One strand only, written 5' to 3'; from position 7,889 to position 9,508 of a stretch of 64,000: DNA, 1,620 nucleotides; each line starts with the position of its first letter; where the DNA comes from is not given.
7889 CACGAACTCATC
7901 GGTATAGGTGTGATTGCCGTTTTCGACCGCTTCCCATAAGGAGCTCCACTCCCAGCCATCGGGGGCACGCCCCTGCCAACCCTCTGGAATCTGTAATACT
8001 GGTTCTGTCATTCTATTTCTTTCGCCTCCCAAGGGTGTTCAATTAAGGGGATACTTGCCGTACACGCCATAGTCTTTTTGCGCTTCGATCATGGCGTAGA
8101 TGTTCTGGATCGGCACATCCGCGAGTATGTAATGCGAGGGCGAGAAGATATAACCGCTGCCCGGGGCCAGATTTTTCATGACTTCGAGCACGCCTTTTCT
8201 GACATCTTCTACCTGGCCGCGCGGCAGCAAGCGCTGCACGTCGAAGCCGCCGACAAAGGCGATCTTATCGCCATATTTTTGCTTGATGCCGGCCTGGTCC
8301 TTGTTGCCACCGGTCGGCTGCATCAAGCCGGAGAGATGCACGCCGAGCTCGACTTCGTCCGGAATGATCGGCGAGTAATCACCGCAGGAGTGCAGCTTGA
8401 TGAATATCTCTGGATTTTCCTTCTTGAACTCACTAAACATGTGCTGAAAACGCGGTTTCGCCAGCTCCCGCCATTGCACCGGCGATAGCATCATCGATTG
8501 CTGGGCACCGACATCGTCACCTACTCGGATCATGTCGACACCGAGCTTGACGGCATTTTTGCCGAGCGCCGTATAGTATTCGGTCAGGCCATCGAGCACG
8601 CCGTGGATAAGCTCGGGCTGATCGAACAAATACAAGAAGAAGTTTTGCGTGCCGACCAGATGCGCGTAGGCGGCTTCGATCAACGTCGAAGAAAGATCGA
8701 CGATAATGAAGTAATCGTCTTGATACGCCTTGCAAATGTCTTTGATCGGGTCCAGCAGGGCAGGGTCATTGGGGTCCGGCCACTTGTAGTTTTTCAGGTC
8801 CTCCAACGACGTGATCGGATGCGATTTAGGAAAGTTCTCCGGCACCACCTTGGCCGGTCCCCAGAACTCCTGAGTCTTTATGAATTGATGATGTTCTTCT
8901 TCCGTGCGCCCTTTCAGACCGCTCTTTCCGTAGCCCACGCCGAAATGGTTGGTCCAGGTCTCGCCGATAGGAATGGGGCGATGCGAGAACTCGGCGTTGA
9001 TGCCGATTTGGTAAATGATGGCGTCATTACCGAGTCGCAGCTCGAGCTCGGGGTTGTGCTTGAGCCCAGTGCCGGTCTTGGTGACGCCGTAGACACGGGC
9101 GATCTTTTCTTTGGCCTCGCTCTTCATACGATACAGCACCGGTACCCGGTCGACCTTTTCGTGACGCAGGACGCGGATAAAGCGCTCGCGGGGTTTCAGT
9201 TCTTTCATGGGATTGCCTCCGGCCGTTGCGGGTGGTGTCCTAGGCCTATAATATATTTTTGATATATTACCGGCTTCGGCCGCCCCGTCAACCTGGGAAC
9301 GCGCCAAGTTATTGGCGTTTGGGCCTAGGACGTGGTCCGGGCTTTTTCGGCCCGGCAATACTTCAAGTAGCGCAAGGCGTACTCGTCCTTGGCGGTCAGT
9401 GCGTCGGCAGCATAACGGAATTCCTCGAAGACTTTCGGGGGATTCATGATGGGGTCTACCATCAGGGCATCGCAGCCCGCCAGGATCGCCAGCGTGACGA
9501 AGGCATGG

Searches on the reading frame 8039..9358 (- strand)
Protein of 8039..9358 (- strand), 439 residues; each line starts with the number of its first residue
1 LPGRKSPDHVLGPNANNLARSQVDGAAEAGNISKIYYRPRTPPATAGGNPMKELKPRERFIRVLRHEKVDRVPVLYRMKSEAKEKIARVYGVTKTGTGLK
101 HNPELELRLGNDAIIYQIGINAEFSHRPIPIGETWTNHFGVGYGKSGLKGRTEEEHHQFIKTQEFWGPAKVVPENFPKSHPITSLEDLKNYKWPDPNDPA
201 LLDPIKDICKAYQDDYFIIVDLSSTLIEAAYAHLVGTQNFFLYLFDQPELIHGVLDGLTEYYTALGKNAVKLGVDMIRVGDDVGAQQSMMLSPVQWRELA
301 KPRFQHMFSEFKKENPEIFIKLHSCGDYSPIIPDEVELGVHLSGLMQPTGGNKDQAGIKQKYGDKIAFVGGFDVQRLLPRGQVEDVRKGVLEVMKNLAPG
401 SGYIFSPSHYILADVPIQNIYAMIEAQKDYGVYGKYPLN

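Call 4: search_protein_families(library=pfam, proteins=[window:8039-9358:-], max_evalue=0.01)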
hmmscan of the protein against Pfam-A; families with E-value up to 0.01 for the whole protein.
window:8039-9358:- (439 aa): 1 family
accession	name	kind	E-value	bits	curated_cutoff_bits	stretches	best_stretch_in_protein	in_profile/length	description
PF01208.23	URO-D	-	4.4e-35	121.8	23.9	1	179-430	95-346/346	Uroporphyrinogen decarboxylase (URO-D)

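Call 5: search_protein_families(library=ncbifam, proteins=[window:8039-9358:-], max_evalue=0.01)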
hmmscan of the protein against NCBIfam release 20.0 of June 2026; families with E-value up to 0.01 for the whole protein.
window:8039-9358:- (439 aa): 5 families
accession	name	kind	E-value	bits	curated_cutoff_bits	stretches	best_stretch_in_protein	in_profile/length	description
NF004889.0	PRK06252.1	subfamily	5.4e-26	91.4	244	2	187-430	110-336/340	methylcobalamin:coenzyme M methyltransferase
TIGR01463.1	mtaA_cmuA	subfamily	3.3e-23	82.5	235.4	1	184-430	106-338/340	MtaA/CmuA family methyltransferase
NF040654.1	MtaA_Meth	equivalog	3.2e-19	69.1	400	1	199-430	120-335/337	methylcobamide:CoM methyltransferase MtaA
NF041608.1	methylcob_mtaseMtbA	equivalog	3.8e-13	49.2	600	1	184-430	107-337/339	methylcobamide:CoM methyltransferase MtbA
TIGR01464.1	hemE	equivalog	1.5e-06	27.4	302.95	1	243-426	163-335/338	uroporphyrinogen decarboxylase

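Call 7: find_homologous_proteins(query=window:8042-9208:-)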
Query seq(389 aa) (389 aa): 331 proteins with E <= 0.001 among 2847 candidates; the best 120 are listed.
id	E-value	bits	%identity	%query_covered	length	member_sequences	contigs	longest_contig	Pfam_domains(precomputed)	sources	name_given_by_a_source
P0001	6.0e-249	844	92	100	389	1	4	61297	PF01208.24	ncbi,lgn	-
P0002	1.7e-239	813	88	100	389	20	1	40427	PF01208.24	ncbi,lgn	ncbi:MAG: uroporphyrinogen decarboxylase family protein [Acidiferrobacterales bacterium]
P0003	2.1e-235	799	88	100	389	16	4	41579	PF01208.24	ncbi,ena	ncbi:MAG: uroporphyrinogen decarboxylase family protein [Acidiferrobacterales bacterium]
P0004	3.4e-234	795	86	100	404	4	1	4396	PF01208.24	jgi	jgi:uroporphyrinogen decarboxylase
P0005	8.6e-231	784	85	100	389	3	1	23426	PF01208.24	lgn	-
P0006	9.7e-229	777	84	100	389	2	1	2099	PF01208.24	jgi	jgi:uroporphyrinogen decarboxylase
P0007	1.7e-226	770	84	100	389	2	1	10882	PF01208.24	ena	-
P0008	4.8e-226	769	84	100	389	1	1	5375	PF01208.24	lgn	-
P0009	6.6e-226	768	84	100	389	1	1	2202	PF01208.24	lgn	-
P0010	1.9e-225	767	83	100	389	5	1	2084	PF01208.24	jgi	-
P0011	2.8e-225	766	83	100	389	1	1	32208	PF01208.24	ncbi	-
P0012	6.8e-225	765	84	100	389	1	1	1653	PF01208.24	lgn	-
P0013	7.2e-225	765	83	100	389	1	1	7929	PF01208.24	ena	-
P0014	9.9e-225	764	83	100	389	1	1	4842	PF01208.24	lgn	-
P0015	1.0e-224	764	85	100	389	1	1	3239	PF01208.24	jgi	jgi:uroporphyrinogen decarboxylase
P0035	4.7e-223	759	82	100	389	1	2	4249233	PF01208.24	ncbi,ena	-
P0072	4.9e-220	749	81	100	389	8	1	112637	PF01208.24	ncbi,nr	ncbi:MAG: hypothetical protein KJZ80_06285 [Hyphomicrobiaceae bacterium]|nr:hypothetical protein [Hy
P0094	1.2e-218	744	81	100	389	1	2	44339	PF01208.24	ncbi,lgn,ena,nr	ncbi:MAG: hypothetical protein EXQ86_09220 [Rhodospirillales bacterium]|nr:hypothetical protein [Rho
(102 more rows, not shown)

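Call 8: find_related_loci(query=window:8039-9208:-, collection=genome_contigs, flank=10000)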
Query window:8039-9208:- (389 aa) in genome_contigs; peptide patterns used: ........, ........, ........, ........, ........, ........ (x = any residue, [..] = any of these).
92 stretches matched a pattern; 43 encode a relative of the query (tblastn E <= 1e-3); 43 distinct loci.
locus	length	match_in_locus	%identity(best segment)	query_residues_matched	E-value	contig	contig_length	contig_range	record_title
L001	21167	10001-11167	88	1-389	0e+0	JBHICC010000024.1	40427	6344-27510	MAG: Acidiferrobacterales bacterium isolate FS_2_bin.10 NODE_110_length_40427_cov_7.629025, whole genome shotgun sequenc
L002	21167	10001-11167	84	1-389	0e+0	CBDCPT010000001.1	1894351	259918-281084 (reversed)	MAG: Arenicellales bacterium isolate fadde0ce-b209-473f-868c-ec93306c25c8 genome assembly, contig: contig_1, whole genom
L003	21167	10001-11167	83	1-389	0e+0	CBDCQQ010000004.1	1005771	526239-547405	MAG: Arenicellales bacterium isolate b687d975-9751-486f-9689-3abe7c8b9e48 genome assembly, contig: contig_4, whole genom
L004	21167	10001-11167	84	1-389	0e+0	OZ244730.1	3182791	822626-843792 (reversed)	MAG: Arenicellales bacterium isolate 47a2fcf5-af63-40bb-846f-e483aacbb5bc genome assembly, chromosome: 1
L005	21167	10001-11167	83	1-389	0e+0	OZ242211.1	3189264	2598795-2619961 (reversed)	MAG: Arenicellales bacterium isolate 8ed00baf-69bd-4bcc-a659-9c4d27c6f14a genome assembly, chromosome: 1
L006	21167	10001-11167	84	1-389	0e+0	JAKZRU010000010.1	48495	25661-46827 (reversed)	MAG: Gammaproteobacteria bacterium isolate Langseth_MAG_00015 Langseth_MAG_00015_000000000010, whole genome shotgun sequ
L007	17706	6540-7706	84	1-389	0e+0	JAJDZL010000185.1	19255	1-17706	MAG: Gammaproteobacteria bacterium isolate jk18x40bins.47 k141_1954, whole genome shotgun sequence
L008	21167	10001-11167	82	1-389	0e+0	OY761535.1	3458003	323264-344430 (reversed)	MAG: Arenicellales bacterium isolate 84d41cb1-8764-43d3-92a7-53f72595dab7 genome assembly, chromosome: 1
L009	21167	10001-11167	83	1-389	0e+0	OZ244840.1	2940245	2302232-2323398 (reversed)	MAG: Arenicellales bacterium isolate 0609fa3f-ebdd-4737-8371-98b3f3d4481a genome assembly, chromosome: 1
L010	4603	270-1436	83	1-389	0e+0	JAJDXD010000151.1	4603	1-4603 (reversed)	MAG: Gammaproteobacteria bacterium isolate jk18x25bins.87 k141_916896, whole genome shotgun sequence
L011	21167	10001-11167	82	1-389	0e+0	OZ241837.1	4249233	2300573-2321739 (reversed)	MAG: Arenicellales bacterium isolate e136e302-b5bb-49f9-86ed-29cc4dfdc771 genome assembly, chromosome: 1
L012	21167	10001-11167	82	1-389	0e+0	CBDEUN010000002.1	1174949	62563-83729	MAG: Arenicellales bacterium isolate ddc2e614-7ccd-4de8-a6f4-cf4be92c68d5 genome assembly, contig: contig_2, whole genom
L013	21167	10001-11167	83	1-389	0e+0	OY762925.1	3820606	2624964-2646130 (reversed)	MAG: Arenicellales bacterium isolate fc57fc85-6992-497f-ba80-5e9215e941df genome assembly, chromosome: 1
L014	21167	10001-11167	83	1-389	0e+0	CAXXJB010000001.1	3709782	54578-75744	MAG: Arenicellales bacterium isolate 685ef447-847a-4ca7-9a6d-cc7c06fcaba6 genome assembly, contig: contig_1, whole genom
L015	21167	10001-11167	83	1-389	0e+0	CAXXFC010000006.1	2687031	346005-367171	MAG: Arenicellales bacterium isolate 9a01abd2-b5de-4981-b0ad-ec789211487c genome assembly, contig: contig_6, whole genom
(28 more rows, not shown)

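Call 12: search_solved_structures(query=window:8039-9208:-, max_evalue=0.01, show_alignments=2)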
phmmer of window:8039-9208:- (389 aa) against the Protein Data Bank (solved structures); distinct sequences matched with E-value up to 0.01: 3.
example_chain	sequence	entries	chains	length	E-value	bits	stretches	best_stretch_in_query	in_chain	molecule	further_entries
4ay7_A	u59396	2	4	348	3.6e-10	42.9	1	149-380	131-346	METHYLCOBALAMIN: COENZYME M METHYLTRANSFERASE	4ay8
3cyv_A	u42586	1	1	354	0.00033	23.2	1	130-376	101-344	Uroporphyrinogen decarboxylase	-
4wsh_A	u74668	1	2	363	0.0018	20.9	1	132-377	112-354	Uroporphyrinogen decarboxylase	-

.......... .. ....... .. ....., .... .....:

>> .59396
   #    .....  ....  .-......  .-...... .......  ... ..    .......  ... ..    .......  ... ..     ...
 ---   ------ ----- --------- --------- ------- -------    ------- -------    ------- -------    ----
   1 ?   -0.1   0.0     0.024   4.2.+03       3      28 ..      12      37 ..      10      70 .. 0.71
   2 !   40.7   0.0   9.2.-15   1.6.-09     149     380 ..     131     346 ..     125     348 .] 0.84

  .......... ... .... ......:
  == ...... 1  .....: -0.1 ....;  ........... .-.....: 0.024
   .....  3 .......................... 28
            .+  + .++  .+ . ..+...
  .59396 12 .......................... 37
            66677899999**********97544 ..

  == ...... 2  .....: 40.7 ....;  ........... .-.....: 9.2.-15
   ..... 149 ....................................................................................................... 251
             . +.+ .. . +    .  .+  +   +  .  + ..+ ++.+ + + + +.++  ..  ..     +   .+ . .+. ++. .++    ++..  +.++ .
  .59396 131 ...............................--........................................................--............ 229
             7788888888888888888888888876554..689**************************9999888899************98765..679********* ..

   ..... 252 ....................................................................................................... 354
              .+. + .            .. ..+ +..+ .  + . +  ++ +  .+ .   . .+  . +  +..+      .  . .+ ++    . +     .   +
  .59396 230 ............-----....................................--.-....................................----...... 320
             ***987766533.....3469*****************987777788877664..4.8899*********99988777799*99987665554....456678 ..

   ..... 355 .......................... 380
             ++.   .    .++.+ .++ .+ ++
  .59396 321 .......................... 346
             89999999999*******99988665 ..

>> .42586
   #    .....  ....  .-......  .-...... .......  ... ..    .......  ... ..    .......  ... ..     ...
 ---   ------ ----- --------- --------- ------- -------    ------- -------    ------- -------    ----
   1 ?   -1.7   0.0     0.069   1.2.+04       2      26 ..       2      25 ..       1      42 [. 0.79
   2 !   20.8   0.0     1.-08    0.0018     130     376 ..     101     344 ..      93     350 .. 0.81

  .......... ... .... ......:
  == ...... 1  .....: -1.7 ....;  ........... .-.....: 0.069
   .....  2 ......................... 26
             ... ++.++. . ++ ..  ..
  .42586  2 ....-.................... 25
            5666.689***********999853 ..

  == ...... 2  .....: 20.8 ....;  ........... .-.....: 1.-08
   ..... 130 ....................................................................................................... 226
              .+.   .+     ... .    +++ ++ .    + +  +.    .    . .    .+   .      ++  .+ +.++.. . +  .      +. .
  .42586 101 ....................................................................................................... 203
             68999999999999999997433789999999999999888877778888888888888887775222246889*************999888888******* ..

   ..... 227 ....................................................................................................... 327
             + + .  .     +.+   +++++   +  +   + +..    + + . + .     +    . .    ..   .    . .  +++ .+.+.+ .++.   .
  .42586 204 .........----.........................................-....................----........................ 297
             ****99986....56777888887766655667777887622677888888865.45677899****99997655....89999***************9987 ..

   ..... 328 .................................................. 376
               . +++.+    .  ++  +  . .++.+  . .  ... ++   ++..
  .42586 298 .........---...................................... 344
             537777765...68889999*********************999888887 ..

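Call 27: search_dna_similar(query=window:8039-9208:-, collection=plasmids, mode=protein, max_evalue=0.00001, max_rows=25)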
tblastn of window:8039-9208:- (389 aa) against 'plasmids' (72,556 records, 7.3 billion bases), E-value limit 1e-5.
Records with a match: 6; places in all: 11; records where one place covers at least 80% of the query: 2.
Best place of each record, by identity: <60% 6.
By first word of the organism name: Escherichia 2; Subdoligranulum 1; Chloroflexota 1; Acetoanaerobium 1; Methylorubrum 1.
By predicted mobility (MOB-suite, as given by PLSDB): non-mobilizable 3; mobilizable 2; conjugative 1.
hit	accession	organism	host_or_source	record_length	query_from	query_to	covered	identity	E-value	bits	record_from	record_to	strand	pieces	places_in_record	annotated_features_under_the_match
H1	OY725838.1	Subdoligranulum variabile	-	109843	1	374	96%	26.1%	2e-24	113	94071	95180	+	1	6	record has no annotation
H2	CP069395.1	Chloroflexota bacterium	single cell,cold seep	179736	4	382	97%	24.6%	4e-31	132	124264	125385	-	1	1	hypothetical protein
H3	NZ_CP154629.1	Acetoanaerobium noterae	cell culture,Sludge of a digestion ...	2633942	179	389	54%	26.4%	3e-9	67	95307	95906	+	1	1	none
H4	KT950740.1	Escherichia coli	-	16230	225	375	39%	26.6%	3e-6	57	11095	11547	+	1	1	cmuC: CmuC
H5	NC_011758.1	Methylorubrum extorquens CM4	-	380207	225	375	39%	26.6%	3e-6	57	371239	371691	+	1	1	uroporphyrinogen decarboxylase family protein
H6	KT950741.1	Escherichia coli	-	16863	225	292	17%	38.2%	8e-7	59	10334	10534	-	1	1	cmuC: CmuC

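Call 35: search_protein_representatives(protein=window:8039-9208:-)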
Query: 389 residues. Proteins with E-value up to 0.001 (for the whole library): 7576; up to 1e-10: 3371; up to 1e-30: 371. The best 150 are listed.
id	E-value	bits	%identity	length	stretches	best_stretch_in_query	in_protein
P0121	2.2e-215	731.8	80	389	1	1-389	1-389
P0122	3.4e-123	428.3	79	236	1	2-236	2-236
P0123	3.9e-100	352.3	52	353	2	125-383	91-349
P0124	2.0e-85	303.9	77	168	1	222-389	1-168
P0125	6.7e-85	302.2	81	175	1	1-164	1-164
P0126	3.7e-83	296.4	46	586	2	124-388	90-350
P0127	2.1e-76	274.2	47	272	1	125-387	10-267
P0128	2.6e-68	247.5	78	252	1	194-332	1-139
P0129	4.9e-67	243.3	81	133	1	257-389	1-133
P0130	1.7e-57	211.9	36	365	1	6-383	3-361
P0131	2.7e-55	204.7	35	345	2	129-383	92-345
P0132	2.9e-53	198.0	82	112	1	2-112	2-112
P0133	4.4e-52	194.1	39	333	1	133-388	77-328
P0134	1.7e-50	188.9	36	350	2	132-383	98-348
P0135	9.8e-50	186.4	74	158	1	86-194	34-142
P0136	1.5e-49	185.7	35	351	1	6-387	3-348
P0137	6.0e-48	180.5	39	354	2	134-389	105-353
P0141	1.3e-46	176.1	38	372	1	137-380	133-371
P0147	6.4e-45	170.5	34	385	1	1-387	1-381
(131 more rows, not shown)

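Call 41: predict_structure(alignment_id=A2)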
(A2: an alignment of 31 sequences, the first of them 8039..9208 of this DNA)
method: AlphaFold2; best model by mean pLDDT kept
length: 389 residues; sequences in the alignment: 31
mean_pLDDT: 77.7   pTM: 0.83
mean pLDDT of the five models: 77.7, 72.2, 70.4, 70.2, 66.3
residues with pLDDT >= 90: 124; 70-90: 142; 50-70: 93; < 50: 30
segments of 3 or more residues with pLDDT < 50: 115-123, 296-300, 359-363, 385-389
pLDDT, mean of each block of 10 residues (from residue 1): 87 90 74 63 56 72 86 68 83 67 70 51 66 96 93 91 92 80 85 91 95 96 93 58 86 96 97 76 92 63 73 86 54 76 73 68 60 75 50
secondary structure, 60 per line:
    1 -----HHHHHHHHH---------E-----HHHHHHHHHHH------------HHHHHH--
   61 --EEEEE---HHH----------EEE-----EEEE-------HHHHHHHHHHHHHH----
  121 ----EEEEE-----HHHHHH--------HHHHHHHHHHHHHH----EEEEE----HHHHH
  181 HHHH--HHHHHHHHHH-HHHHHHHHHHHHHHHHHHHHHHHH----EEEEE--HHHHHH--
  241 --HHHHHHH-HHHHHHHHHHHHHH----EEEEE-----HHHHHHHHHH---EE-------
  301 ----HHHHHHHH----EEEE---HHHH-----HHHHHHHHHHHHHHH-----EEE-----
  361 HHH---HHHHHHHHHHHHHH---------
elements in order: H6-14 H30-40 H53-58 E63-67 E84-86 E92-95 H103-116 E125-129 H135-140 H149-162 E167-171 H176-184 H187-196 H198-221 E226-230 H233-238 H243-249 H251-264 E269-273 H279-288 H305-312 E317-320 H324-327 H333-347 E353-355 H367-380

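Call 45: fold_search(model_id=the predicted structure, library=pdb)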
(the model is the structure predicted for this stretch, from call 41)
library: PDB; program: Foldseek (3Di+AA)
matches with E <= 10: 1617; with E <= 0.001: 56
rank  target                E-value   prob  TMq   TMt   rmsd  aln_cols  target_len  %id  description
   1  4ay8_A                8.6e-16  1.00  0.64  0.72   6.0       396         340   19  SeMet-derivative of a methyltransferase from M. mazei (released 2012-10-31)
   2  4ay7_A                1.9e-15  1.00  0.67  0.76   5.0       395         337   20  methyltransferase from Methanosarcina mazei (released 2012-10-31)
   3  3cyv                  5.5e-13  1.00  0.69  0.75   4.8       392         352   18  Crystal structure of uroporphyrinogen decarboxylase from Shigella flexineri: new insights into its catalytic mechanism (released 2009-04-28)
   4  1uro                  1.6e-12  1.00  0.68  0.74   4.5       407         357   16  UROPORPHYRINOGEN DECARBOXYLASE (released 1998-08-26)
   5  1j93                  2.1e-12  1.00  0.66  0.74   5.5       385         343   16  Crystal Structure and Substrate Binding Modeling of the Uroporphyrinogen-III Decarboxylase from Nicotiana tabacum: Impli (released 2001-10-17)
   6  4wsh_A                3.5e-12  1.00  0.68  0.73   5.1       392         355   18  Crystal structure of Probable Uroporphyrinogen decarboxylase (UPD) (URO-D) from Pseudomonas aeruginosa (released 2014-11-19)
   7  2inf_A                3.5e-12  1.00  0.62  0.69   5.1       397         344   18  Crystal Structure of Uroporphyrinogen Decarboxylase from Bacillus subtilis (released 2006-10-24)
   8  1jpi                  4.7e-12  1.00  0.66  0.71   5.0       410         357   14  Phe232Leu mutant of human UROD, human uroporphyrinogen III decarboxylase (released 2001-12-19)
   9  4zr8_A                4.7e-12  1.00  0.63  0.69   5.8       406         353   15  Structure of uroporphyrinogen decarboxylase from Acinetobacter baumannii (released 2015-06-03)
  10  4wsh_B                5.6e-12  1.00  0.65  0.72   6.6       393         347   18  Crystal structure of Probable Uroporphyrinogen decarboxylase (UPD) (URO-D) from Pseudomonas aeruginosa (released 2014-11-19)
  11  1jpk                  7.5e-12  1.00  0.67  0.72   5.5       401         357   15  Gly156Asp mutant of Human UroD, human uroporphyrinogen III decarboxylase (released 2001-12-19)
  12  3gw0                  8.5e-12  1.00  0.68  0.74   4.5       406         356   16  UROD mutant G318R (released 2009-07-07)
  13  4zr8_B                8.5e-12  1.00  0.67  0.72   4.6       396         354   16  Structure of uroporphyrinogen decarboxylase from Acinetobacter baumannii (released 2015-06-03)
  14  2eja_B                1.1e-11  1.00  0.66  0.75   5.3       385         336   18  Crystal Structure Of Uroporphyrinogen Decarboxylase From Aquifex aeolicus (released 2008-03-18)
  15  1jph                  1.1e-11  1.00  0.66  0.71   4.9       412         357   14  Ile260Thr mutant of Human UroD, human uroporphyrinogen III decarboxylase (released 2001-12-19)
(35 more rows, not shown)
